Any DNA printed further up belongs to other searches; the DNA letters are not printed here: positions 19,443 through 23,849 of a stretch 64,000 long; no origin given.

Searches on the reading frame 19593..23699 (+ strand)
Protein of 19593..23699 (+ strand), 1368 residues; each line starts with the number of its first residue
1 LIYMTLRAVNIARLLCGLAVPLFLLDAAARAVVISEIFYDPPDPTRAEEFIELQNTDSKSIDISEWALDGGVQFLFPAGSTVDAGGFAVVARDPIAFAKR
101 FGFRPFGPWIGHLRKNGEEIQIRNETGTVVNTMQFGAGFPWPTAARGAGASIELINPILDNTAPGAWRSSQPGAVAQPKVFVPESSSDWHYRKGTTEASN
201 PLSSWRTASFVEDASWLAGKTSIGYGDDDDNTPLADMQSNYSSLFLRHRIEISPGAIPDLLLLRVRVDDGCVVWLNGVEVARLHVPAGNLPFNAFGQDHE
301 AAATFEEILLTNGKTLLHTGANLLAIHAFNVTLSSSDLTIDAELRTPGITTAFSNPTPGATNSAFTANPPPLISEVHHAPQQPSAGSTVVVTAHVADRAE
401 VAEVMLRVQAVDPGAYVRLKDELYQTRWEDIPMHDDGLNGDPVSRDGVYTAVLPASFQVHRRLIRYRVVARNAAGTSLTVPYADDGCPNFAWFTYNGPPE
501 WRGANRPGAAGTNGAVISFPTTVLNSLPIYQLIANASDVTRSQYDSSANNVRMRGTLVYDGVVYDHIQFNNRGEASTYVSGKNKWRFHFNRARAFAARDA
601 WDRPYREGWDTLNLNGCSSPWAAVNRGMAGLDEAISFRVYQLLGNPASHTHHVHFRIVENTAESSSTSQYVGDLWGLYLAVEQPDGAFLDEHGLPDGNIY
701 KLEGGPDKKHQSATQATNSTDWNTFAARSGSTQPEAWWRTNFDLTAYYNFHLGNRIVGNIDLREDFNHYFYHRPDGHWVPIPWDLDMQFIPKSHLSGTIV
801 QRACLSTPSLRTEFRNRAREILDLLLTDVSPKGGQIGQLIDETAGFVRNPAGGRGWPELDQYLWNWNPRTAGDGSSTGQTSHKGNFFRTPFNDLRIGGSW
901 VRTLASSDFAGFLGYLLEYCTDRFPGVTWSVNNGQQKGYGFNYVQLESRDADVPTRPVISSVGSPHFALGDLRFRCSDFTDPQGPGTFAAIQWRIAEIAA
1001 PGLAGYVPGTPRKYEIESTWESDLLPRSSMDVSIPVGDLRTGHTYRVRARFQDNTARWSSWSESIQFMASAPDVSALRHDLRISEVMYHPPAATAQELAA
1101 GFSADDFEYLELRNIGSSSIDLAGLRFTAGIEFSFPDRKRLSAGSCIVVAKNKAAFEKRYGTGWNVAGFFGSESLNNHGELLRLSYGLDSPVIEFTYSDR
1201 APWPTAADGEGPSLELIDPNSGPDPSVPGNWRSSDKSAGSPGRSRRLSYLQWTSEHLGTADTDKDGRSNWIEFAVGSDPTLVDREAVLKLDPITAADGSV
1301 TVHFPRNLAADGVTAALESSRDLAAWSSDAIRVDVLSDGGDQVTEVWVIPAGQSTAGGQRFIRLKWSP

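Call 83: search_protein_families(library=pfam, max_evalue=0.00001, proteins=[window:19593-23699:+])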
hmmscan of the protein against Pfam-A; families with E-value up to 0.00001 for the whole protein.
window:19593-23699:+ (1368 aa): 2 families
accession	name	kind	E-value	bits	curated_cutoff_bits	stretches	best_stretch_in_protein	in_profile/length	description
PF00932.25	LTD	-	8.3e-26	90.9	34.3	2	27-134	3-106/109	Lamin Tail Domain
PF08757.17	CotH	-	2.4e-14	54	23.8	1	633-822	51-264/322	CotH kinase protein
